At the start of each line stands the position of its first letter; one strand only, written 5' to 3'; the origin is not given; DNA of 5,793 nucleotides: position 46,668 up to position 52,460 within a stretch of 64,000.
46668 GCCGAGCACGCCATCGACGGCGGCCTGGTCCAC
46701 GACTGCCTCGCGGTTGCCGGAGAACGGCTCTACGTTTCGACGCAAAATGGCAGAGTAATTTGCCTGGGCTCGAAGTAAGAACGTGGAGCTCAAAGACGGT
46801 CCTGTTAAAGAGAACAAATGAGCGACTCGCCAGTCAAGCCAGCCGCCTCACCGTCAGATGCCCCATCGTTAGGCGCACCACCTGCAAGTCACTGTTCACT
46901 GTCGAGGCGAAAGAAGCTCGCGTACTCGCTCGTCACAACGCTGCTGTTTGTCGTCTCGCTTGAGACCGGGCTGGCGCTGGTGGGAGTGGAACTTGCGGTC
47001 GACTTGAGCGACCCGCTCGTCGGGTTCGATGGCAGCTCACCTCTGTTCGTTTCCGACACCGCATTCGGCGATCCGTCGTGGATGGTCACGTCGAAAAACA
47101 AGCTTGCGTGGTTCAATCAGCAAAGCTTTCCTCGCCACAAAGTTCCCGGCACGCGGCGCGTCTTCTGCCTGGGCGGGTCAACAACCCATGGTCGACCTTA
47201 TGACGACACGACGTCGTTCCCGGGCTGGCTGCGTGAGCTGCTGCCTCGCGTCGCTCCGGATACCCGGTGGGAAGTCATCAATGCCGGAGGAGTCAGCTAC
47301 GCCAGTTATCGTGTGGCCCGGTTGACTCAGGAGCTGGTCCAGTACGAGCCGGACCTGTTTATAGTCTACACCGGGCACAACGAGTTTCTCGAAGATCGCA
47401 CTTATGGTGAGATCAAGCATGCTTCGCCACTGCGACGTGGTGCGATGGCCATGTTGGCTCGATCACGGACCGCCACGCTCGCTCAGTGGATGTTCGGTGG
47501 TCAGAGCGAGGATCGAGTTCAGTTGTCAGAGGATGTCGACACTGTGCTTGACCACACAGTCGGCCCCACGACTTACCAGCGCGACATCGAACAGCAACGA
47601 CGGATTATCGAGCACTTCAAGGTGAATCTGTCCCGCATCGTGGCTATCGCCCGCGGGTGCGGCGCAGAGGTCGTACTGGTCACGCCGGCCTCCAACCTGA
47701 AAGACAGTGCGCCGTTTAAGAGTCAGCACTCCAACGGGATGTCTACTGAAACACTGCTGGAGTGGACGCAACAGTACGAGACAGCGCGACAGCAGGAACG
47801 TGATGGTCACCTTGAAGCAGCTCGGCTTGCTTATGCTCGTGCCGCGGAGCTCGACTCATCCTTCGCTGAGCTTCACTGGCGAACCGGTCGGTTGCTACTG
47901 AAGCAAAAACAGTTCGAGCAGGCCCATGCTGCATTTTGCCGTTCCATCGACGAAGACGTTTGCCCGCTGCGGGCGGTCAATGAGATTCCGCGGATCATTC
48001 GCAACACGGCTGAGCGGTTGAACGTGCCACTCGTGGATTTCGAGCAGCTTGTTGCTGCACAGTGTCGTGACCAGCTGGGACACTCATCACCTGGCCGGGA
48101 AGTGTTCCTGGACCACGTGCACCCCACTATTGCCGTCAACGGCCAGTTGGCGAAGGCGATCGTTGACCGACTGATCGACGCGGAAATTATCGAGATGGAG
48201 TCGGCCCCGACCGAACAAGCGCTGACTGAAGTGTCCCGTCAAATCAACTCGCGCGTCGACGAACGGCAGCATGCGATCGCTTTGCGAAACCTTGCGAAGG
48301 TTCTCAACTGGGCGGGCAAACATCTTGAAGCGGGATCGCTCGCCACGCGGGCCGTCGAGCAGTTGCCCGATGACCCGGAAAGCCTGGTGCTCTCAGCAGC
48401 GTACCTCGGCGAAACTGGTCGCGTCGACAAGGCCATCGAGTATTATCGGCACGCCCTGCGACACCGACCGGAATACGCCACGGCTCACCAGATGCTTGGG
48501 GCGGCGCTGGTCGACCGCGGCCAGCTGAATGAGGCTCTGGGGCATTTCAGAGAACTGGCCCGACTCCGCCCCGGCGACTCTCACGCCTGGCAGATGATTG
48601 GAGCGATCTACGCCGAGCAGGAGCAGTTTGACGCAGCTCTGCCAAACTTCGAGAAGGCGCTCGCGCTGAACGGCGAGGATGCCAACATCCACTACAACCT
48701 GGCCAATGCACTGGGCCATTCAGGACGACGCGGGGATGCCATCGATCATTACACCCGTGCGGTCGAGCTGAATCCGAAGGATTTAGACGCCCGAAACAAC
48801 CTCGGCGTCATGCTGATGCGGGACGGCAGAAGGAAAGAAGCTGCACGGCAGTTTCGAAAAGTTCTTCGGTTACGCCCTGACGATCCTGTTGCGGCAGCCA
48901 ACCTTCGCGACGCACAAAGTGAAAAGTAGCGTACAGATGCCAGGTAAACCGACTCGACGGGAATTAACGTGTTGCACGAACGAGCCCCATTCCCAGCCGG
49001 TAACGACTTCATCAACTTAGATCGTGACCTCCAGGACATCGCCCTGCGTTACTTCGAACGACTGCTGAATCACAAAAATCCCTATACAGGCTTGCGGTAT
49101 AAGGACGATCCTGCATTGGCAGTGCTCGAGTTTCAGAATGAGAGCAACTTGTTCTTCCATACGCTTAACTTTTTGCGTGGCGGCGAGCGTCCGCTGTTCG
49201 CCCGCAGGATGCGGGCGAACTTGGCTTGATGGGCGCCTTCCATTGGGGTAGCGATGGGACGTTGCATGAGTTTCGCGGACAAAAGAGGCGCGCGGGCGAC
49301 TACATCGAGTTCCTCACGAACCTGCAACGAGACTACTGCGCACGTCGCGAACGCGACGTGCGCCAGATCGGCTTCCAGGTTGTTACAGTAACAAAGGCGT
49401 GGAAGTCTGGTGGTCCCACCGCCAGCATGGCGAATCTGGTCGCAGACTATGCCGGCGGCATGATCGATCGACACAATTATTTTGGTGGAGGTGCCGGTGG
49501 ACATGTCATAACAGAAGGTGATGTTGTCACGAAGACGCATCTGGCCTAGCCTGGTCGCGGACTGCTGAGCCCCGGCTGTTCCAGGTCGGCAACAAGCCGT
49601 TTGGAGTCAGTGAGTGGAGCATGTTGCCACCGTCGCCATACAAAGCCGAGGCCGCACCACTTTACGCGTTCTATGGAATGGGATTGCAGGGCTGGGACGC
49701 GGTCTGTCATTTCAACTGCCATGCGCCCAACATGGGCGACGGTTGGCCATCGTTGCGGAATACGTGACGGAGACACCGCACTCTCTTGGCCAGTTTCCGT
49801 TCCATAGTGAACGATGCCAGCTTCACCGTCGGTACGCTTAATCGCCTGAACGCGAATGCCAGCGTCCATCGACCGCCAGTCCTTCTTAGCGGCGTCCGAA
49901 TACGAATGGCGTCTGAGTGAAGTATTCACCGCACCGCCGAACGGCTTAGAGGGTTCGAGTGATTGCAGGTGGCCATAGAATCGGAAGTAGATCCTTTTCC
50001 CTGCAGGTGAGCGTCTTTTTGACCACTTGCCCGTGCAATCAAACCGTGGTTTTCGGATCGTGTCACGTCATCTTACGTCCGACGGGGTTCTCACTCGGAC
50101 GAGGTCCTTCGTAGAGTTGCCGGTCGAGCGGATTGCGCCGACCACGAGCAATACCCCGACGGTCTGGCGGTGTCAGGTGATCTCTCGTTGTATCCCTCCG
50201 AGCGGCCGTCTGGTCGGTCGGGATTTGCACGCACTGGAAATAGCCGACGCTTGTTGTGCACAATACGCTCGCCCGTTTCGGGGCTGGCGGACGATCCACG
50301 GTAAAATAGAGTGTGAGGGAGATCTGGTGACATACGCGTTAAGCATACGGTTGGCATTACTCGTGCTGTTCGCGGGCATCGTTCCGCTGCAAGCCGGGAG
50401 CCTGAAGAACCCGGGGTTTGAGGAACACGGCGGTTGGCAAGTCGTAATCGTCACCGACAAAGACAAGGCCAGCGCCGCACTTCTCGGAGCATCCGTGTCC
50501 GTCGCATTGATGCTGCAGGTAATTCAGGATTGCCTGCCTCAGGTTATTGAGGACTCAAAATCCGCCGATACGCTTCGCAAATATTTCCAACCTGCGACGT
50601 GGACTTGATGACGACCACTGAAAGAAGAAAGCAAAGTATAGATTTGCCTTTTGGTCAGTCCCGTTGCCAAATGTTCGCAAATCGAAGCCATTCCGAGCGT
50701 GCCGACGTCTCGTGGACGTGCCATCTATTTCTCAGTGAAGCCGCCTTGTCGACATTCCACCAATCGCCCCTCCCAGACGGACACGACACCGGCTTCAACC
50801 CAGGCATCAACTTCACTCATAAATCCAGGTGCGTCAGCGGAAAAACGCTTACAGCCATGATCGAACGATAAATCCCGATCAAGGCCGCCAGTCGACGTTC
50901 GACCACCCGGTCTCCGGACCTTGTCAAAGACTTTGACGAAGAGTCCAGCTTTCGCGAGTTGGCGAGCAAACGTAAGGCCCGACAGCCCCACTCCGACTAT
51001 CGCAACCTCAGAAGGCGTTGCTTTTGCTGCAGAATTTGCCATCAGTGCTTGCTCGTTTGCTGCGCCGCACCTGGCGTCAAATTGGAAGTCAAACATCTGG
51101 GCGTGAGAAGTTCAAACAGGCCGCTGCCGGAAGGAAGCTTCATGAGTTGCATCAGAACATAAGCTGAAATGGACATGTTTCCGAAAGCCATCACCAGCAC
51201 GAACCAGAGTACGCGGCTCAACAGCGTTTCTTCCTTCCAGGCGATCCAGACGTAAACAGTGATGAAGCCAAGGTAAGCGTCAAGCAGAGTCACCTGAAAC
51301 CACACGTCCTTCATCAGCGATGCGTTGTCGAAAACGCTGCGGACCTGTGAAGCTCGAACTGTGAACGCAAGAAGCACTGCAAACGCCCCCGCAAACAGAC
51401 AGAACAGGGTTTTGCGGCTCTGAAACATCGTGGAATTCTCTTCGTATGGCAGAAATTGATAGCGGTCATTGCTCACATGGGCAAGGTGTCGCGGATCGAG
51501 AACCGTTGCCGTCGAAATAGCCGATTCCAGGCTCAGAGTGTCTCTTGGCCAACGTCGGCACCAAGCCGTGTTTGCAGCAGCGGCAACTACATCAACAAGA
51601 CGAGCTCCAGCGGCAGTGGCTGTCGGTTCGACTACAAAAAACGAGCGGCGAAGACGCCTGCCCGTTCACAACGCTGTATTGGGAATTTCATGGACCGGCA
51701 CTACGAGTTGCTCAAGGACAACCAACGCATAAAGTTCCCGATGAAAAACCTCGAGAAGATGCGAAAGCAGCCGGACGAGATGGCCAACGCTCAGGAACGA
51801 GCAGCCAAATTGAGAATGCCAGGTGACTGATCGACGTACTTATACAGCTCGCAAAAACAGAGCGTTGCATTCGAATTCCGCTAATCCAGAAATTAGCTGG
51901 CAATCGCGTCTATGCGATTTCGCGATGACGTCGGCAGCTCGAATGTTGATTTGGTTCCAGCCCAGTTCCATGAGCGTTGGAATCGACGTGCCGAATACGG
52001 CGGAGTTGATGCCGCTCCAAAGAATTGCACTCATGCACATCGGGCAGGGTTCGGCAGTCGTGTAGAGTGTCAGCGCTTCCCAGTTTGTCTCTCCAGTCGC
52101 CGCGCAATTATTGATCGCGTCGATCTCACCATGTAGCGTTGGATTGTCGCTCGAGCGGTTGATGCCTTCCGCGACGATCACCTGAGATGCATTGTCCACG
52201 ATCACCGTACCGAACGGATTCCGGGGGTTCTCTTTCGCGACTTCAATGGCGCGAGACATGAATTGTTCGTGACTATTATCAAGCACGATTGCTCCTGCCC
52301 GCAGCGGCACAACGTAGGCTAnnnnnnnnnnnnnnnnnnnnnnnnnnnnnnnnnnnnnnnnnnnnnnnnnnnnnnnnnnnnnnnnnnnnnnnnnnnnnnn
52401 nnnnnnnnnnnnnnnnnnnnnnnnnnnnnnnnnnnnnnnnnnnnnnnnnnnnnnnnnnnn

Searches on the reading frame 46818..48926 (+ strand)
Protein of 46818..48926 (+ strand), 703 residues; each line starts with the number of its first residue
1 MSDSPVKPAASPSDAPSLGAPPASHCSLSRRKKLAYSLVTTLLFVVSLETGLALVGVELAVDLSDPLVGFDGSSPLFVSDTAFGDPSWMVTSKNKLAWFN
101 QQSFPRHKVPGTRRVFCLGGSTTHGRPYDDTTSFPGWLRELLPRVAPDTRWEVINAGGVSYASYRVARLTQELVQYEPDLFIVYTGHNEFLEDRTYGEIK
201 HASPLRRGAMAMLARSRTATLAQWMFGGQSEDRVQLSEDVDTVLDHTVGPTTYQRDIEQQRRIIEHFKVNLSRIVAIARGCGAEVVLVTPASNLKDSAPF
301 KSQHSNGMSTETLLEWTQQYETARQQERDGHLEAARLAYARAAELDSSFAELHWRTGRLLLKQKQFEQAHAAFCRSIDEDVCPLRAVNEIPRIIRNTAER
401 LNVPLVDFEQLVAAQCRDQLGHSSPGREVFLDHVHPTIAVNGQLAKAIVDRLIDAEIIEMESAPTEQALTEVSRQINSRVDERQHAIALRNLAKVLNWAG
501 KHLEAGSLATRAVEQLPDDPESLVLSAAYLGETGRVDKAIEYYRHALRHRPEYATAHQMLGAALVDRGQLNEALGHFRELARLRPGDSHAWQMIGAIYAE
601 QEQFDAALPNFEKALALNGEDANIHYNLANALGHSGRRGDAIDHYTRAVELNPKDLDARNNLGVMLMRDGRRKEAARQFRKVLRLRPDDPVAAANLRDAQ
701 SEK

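Call 22: search_protein_families(library=pfam, proteins=[window:46818-48926:+], max_evalue=0.001)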
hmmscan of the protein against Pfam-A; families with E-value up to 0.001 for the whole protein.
window:46818-48926:+ (703 aa): 24 families
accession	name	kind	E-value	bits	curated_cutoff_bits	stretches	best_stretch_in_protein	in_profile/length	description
PF07719.23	TPR_2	-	1.5e-33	112.5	27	3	622-655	1-34/34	Tetratricopeptide repeat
PF00515.34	TPR_1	-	6.2e-30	102.2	27.8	2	622-655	1-34/34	Tetratricopeptide repeat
PF13414.12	TPR_11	-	7.7e-30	102.8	26.8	3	595-633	1-39/42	TPR repeat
PF13432.12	TPR_16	-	6.7e-26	90.8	32.7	3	626-690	1-65/65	Tetratricopeptide repeat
PF13431.12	TPR_17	-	8.8e-25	85.3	24.4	0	644-676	1-32/34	Tetratricopeptide repeat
PF14559.12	TPR_19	-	5.2e-24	84.8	25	3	534-594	5-65/68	Tetratricopeptide repeat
PF13181.12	TPR_8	-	5.6e-24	82.7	25.7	0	589-619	2-32/34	Tetratricopeptide repeat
PF13424.12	TPR_12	-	1.8e-22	79.8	30.1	5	594-651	9-74/77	Tetratricopeptide repeat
PF13428.12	TPR_14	-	1.3e-21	75.3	23.5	1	590-630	3-43/44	Tetratricopeptide repeat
PF23914.1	TPR_CcmH_CycH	-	7.7e-16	58.8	42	1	584-689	46-154/158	Cytochrome c-type biogenesis protein H TPR domain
PF13176.12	TPR_7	-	2.6e-14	52.5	27.9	0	660-690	3-33/36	Tetratricopeptide repeat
PF13374.12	TPR_10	-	4.4e-12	46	27.5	1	656-686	2-32/42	Tetratricopeptide repeat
PF13472.12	Lipase_GDSL_2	-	1.5e-10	42.3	32.9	1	117-281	1-99/178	GDSL-like Lipase/Acylhydrolase family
PF24575.1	TPR_Slam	-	1.5e-10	41.8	35.2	0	625-679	50-104/104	Surface lipoprotein assembly modifier, N-terminal TPR repeats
PF13429.12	TPR_15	-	2.3e-10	40.8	26.2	1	512-642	138-268/280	Tetratricopeptide repeat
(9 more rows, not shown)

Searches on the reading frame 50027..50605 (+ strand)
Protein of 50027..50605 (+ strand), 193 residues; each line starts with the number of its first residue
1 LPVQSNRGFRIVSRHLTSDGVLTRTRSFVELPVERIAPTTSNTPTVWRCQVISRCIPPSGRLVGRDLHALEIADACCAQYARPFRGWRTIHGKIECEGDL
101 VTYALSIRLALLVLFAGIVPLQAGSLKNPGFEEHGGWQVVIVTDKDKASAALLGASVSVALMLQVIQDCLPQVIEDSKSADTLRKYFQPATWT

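Call 69: search_protein_families(library=pfam, proteins=[window:50027-50605:+], max_evalue=0.001)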
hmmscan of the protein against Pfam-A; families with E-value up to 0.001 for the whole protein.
window:50027-50605:+ (193 aa): 1 family
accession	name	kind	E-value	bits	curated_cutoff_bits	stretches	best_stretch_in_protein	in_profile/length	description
PF06039.21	Mqo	-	0.00025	20.1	27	1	141-185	412-460/489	Malate:quinone oxidoreductase (Mqo)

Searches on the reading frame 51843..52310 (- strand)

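Call 69: search_protein_families(library=pfam, proteins=[window:51843-52310:-], max_evalue=0.001)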
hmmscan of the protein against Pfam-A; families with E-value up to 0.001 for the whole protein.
window:51843-52310:- (156 aa): 3 families
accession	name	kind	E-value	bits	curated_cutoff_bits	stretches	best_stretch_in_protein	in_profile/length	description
PF00383.29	dCMP_cyt_deam_1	-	2e-21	76.2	25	1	12-108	2-102/102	Cytidine and deoxycytidylate deaminase zinc-binding region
PF14437.12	MafB19-deam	-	1.6e-15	57.7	27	1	13-140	2-133/142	MafB19-like deaminase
PF14439.12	Bd3614-deam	-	9.5e-05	22.8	38.5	1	37-97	14-75/113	Bd3614-like deaminase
